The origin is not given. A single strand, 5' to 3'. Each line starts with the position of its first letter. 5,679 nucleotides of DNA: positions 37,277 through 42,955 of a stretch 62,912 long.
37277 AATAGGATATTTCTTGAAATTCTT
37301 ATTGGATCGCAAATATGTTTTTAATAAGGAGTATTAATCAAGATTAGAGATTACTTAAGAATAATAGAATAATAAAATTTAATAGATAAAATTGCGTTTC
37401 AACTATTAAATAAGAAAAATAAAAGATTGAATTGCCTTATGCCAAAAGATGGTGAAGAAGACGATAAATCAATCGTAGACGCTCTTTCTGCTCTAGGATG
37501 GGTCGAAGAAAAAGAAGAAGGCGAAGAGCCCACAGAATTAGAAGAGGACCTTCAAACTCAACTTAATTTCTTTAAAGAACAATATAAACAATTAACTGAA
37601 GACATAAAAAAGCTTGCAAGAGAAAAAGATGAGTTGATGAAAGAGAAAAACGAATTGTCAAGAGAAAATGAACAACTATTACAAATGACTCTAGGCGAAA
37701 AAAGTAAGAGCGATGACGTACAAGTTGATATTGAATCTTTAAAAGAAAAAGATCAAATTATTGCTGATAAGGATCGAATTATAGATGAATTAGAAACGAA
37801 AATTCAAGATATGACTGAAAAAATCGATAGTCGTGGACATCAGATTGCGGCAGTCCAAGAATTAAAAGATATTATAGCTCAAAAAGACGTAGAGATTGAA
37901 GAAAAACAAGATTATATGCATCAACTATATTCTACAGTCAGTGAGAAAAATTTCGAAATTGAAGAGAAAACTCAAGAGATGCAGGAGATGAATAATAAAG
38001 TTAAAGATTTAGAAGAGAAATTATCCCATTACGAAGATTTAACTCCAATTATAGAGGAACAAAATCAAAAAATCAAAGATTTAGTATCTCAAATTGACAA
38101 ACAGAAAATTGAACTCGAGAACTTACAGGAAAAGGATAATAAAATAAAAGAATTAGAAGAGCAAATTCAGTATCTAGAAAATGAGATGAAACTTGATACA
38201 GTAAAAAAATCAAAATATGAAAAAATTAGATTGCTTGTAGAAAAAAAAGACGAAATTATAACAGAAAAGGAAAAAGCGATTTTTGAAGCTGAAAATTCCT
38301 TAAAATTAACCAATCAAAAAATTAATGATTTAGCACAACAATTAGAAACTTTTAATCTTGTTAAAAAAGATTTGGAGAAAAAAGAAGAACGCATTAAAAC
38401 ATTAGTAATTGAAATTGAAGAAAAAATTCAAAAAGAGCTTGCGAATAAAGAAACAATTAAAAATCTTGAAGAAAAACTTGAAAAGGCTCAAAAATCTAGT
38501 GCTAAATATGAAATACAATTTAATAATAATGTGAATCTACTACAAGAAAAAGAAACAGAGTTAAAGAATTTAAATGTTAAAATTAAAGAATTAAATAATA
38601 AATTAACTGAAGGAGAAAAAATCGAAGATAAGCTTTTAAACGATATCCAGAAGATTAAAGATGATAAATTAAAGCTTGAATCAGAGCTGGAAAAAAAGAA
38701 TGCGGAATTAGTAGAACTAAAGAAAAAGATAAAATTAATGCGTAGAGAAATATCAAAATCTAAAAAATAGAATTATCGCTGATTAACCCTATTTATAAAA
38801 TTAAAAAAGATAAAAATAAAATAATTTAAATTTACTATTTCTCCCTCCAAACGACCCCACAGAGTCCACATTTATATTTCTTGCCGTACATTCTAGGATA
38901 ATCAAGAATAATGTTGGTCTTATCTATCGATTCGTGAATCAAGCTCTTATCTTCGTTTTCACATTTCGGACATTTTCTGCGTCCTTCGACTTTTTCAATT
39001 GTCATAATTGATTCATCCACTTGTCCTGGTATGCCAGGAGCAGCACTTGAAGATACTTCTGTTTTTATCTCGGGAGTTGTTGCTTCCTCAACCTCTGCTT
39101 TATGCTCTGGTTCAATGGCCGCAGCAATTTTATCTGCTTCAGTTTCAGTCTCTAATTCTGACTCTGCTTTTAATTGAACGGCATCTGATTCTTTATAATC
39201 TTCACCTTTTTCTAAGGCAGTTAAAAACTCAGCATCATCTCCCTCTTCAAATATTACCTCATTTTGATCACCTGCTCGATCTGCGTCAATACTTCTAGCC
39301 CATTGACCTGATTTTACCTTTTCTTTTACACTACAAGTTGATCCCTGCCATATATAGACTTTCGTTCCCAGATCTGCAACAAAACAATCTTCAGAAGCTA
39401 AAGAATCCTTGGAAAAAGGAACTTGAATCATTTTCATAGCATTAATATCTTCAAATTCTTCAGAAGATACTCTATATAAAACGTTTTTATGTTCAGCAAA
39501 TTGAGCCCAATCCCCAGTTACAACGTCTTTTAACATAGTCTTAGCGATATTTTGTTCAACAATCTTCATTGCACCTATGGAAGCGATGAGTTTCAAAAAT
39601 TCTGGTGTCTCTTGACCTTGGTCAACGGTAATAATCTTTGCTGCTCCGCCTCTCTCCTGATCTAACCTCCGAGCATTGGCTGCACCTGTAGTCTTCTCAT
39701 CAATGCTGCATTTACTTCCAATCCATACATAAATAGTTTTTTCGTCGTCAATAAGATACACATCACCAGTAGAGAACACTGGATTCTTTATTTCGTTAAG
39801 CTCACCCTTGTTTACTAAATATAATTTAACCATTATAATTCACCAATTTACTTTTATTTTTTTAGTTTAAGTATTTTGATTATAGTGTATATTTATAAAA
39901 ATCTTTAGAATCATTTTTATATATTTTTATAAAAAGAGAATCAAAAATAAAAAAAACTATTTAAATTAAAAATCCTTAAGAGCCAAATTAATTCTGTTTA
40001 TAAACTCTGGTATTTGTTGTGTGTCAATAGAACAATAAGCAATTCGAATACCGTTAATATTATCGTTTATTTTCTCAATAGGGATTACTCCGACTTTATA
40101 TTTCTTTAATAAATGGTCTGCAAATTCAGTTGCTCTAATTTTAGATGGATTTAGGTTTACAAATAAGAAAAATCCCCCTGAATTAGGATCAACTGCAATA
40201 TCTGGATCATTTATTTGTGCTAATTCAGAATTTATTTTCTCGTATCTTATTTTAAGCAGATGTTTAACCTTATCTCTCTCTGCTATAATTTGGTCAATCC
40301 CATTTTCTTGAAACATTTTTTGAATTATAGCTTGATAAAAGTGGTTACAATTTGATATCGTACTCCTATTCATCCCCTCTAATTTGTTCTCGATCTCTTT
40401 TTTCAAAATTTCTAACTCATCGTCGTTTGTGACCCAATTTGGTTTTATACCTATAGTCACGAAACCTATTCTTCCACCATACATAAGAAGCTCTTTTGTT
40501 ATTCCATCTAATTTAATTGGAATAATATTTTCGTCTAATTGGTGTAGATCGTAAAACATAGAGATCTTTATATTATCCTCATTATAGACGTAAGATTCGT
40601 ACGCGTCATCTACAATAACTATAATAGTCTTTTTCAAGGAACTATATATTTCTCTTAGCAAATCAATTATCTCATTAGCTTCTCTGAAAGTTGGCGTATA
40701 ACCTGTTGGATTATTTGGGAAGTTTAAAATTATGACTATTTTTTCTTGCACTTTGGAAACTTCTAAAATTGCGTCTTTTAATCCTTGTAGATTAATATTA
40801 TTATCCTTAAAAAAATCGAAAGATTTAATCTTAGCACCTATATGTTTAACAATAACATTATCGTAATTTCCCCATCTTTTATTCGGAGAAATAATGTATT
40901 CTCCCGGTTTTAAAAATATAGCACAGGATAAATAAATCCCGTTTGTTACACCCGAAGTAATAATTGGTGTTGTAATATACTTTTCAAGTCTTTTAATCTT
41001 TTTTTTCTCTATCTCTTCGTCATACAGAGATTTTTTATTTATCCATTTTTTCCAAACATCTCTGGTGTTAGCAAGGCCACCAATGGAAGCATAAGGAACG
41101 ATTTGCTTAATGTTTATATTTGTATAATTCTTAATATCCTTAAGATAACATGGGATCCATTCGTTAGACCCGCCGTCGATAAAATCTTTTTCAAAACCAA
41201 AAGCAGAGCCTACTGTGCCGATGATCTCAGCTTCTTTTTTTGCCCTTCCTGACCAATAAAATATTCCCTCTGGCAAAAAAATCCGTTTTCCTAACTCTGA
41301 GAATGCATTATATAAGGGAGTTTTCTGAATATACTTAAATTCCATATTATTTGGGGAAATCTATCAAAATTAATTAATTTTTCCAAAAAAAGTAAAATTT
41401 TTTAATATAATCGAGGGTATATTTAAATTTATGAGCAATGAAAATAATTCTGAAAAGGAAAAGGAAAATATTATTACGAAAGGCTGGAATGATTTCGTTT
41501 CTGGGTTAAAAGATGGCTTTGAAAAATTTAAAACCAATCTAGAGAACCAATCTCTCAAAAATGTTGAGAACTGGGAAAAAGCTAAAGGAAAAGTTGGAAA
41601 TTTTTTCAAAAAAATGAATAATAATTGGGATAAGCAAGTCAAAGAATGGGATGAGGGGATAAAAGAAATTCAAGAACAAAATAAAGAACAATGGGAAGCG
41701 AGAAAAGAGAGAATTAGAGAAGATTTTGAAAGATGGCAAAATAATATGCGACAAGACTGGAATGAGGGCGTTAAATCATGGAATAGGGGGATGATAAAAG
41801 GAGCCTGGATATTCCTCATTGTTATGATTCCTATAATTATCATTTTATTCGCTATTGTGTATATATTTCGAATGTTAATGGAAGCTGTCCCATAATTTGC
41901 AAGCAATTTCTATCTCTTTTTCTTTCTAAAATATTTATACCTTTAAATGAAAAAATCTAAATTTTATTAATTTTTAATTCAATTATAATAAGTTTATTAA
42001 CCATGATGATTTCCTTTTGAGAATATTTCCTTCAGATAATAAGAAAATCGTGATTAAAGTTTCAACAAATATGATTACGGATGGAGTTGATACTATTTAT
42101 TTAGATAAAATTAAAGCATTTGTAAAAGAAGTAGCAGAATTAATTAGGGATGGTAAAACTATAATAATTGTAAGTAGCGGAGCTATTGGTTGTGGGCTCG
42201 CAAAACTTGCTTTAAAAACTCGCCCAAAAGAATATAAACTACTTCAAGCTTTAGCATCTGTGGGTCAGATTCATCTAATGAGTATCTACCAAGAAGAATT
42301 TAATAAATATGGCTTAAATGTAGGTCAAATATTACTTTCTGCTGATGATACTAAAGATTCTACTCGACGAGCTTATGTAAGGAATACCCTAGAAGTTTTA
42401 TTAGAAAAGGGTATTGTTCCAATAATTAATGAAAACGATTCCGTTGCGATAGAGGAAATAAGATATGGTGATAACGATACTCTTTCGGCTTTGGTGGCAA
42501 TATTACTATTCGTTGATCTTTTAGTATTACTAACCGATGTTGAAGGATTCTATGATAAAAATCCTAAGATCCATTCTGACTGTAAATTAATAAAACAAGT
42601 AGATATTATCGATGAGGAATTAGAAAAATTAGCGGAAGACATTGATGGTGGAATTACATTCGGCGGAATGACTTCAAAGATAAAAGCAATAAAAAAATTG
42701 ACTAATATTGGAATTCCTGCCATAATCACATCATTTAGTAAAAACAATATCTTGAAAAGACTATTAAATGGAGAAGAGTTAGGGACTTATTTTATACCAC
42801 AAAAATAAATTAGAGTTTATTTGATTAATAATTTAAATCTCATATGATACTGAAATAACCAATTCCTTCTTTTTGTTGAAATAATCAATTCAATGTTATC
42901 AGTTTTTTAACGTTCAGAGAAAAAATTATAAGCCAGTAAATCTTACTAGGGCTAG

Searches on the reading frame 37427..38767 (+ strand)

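Call 5: search_protein_families(library=pfam, proteins=[window:37427-38767:+], max_evalue=0.01)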
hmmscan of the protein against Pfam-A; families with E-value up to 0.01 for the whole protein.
window:37427-38767:+ (447 aa): 1 family
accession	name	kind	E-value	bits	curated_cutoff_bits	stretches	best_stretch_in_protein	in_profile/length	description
PF05557.18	MAD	-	0.0023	16.8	30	1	47-274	5-230/661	Mitotic checkpoint protein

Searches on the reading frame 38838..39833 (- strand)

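Call 5: search_protein_families(library=pfam, proteins=[window:38838-39833:-], max_evalue=0.01)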
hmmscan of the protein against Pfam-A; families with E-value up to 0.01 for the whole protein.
window:38838-39833:- (332 aa): 3 families
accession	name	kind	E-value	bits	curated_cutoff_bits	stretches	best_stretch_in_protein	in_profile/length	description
PF00626.27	Gelsolin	-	1.9e-28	98.5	21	2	20-80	15-76/76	Gelsolin repeat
PF25480.1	DUF7904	-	2.7e-08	34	30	1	32-86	43-95/100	Domain of unknown function (DUF7904)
PF25466.1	MPK1_gelsolin_C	-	8.7e-05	23.1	27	0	28-60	33-65/105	MPK1 gelsolin domain C-terminal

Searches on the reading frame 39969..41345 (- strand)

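Call 5: search_protein_families(library=pfam, proteins=[window:39969-41345:-], max_evalue=0.01)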
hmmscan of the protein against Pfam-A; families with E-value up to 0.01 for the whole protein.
window:39969-41345:- (459 aa): 1 family
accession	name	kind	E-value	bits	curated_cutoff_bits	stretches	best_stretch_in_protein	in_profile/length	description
PF00155.27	Aminotran_1_2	-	6.3e-33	114.9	19.7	1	122-452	64-361/361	Aminotransferase class I and II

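Call 68: search_protein_families(library=ncbifam, proteins=[window:39969-41345:-], max_evalue=0.001)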
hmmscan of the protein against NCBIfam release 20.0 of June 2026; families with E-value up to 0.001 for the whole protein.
window:39969-41345:- (459 aa): 42 families (the best 25 are shown)
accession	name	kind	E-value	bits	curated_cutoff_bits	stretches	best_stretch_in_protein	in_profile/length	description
NF006388.0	PRK08637.1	equivalog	5.9e-85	285.8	301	1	10-458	18-430/433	hypothetical protein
NF041364.1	GntC_guanitoxin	equivalog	4.9e-24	84.9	415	2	128-296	64-219/356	guanitoxin biosynthesis PLP-dependent (S)-gamma-hydroxy-L-arginine cyclodehydratase GntC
NF004975.0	PRK06348.1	equivalog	4.9e-23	81.7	549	1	128-453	93-380/384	pyridoxal phosphate-dependent aminotransferase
TIGR01265.1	tyr_nico_aTase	subfamily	1.7e-22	80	292.45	1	85-453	69-396/403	tyrosine/nicotianamine family aminotransferase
NF004770.0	PRK06108.1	subfamily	3e-22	79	422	1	128-456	100-392/396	pyridoxal phosphate-dependent aminotransferase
NF005817.0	PRK07683.1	equivalog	3.8e-20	71.9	575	1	127-453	92-378/387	aminotransferase A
TIGR01264.1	tyr_amTase_E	equivalog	1.9e-19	69.8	474.25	1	118-452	89-395/403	tyrosine transaminase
NF041091.1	asp_aminotase_Arch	equivalog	6.9e-19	67.9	550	1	126-453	89-372/376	aspartate aminotransferase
NF005305.0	PRK06836.1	equivalog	9.7e-17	61.3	376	1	128-450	102-385/396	pyridoxal phosphate-dependent aminotransferase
NF005977.0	PRK08068.1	subfamily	1.3e-16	60.8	494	2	129-296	99-252/391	transaminase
NF006229.0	PRK08361.1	equivalog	2.7e-16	59.6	624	1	125-458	94-390/391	aspartate aminotransferase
NF005744.0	PRK07568.1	subfamily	4.2e-16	58.8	389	1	128-297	92-248/398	pyridoxal phosphate-dependent aminotransferase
NF005816.0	PRK07682.1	equivalog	1.5e-15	56.7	620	2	128-297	94-248/390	aminotransferase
NF006756.0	PRK09276.1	subfamily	2.8e-15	56.1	507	1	130-453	99-383/387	LL-diaminopimelate aminotransferase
TIGR03540.1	DapC_direct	equivalog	1.2e-14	54.1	593.25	1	132-453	99-381/383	LL-diaminopimelate aminotransferase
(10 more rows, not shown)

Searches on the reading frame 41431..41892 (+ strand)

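Call 5: search_protein_families(library=pfam, proteins=[window:41431-41892:+], max_evalue=0.01)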
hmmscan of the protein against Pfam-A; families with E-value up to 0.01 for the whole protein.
window:41431-41892:+ (154 aa): 4 families
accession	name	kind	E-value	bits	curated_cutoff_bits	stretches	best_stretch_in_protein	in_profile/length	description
PF09518.16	RE_HindIII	-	0.0073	16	25.3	1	32-97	192-258/285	HindIII restriction endonuclease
PF12128.14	DUF3584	-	0.0081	14.1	31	1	31-118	350-436/1191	Protein of unknown function (DUF3584)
PF06024.17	Orf78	-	0.0082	16.9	29.4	1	98-146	47-85/101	Orf78 (ac78)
PF01442.23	Apolipoprotein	-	0.0087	16.2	90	0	46-119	66-139/190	Apolipoprotein A1/A4/E domain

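Call 68: search_protein_families(library=ncbifam, proteins=[window:41431-41892:+], max_evalue=0.001)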
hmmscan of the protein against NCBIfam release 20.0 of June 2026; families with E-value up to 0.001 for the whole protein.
window:41431-41892:+ (154 aa): 0 families

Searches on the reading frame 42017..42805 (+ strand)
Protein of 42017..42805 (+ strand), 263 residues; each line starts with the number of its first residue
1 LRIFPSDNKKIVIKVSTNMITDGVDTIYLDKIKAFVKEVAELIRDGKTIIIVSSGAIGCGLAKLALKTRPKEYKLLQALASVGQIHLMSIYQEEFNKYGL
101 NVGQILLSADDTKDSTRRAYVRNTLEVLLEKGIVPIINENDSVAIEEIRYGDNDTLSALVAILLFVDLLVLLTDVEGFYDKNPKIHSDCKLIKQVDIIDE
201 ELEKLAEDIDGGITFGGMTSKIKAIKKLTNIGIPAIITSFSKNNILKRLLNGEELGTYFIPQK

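Call 5: search_protein_families(library=pfam, proteins=[window:42017-42805:+], max_evalue=0.01)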
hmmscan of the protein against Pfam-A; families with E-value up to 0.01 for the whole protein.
window:42017-42805:+ (263 aa): 1 family
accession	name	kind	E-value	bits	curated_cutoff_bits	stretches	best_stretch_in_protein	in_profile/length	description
PF00696.33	AA_kinase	-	4.3e-45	154.7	24.9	1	9-239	1-234/234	Amino acid kinase family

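Call 68: search_protein_families(library=ncbifam, proteins=[window:42017-42805:+], max_evalue=0.001)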
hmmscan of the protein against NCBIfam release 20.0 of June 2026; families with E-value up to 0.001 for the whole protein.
window:42017-42805:+ (263 aa): 18 families
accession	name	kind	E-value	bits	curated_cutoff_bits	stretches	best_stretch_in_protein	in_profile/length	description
TIGR01027.1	proB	equivalog_domain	3.5e-82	276.4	186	1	9-262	1-254/363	glutamate 5-kinase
TIGR01092.1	P5CS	equivalog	1e-41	143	796.75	1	4-260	3-274/715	delta l-pyrroline-5-carboxylate synthetase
NF040647.1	IPPK_Arch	equivalog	8e-18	64.6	120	1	12-257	2-257/259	isopentenyl phosphate kinase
TIGR02076.1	pyrH_arch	equivalog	2.6e-08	33.8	158.05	1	154-257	119-219/222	UMP kinase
TIGR00746.1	arcC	equivalog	6.7e-08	31.9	358.25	1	131-257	189-305/309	carbamate kinase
TIGR02075.1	pyrH_bact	equivalog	9.3e-08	32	243.9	1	8-198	1-183/233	UMP kinase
TIGR00761.1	argB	equivalog_domain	1e-07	31.7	151.3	1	122-235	125-228/231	acetylglutamate kinase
NF010659.0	PRK14058.1-1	equivalog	4.2e-07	29.3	223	1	122-239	140-247/267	[LysW]-aminoadipate kinase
NF005158.0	PRK06635.2-2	equivalog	3.3e-06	26.3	717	1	91-199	89-202/401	aspartate kinase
NF010661.0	PRK14058.1-3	equivalog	4.8e-06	25.9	251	1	124-239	143-251/283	acetylglutamate/acetylaminoadipate kinase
NF005159.0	PRK06635.2-3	equivalog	4.5e-05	22.6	379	1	106-206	111-211/406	aspartate kinase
TIGR00657.1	asp_kinases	subfamily_domain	5.1e-05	22.5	208.7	1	108-206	144-245/442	aspartate kinase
NF005155.0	PRK06635.1-4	equivalog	5.7e-05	22.3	346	1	29-203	16-202/407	aspartate kinase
NF004938.0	PRK06291.1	equivalog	9.8e-05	21.2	528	1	117-198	173-258/468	aspartate kinase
TIGR00656.1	asp_kin_monofn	equivalog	0.00038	19.6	402.25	0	117-197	120-204/407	aspartate kinase, monofunctional class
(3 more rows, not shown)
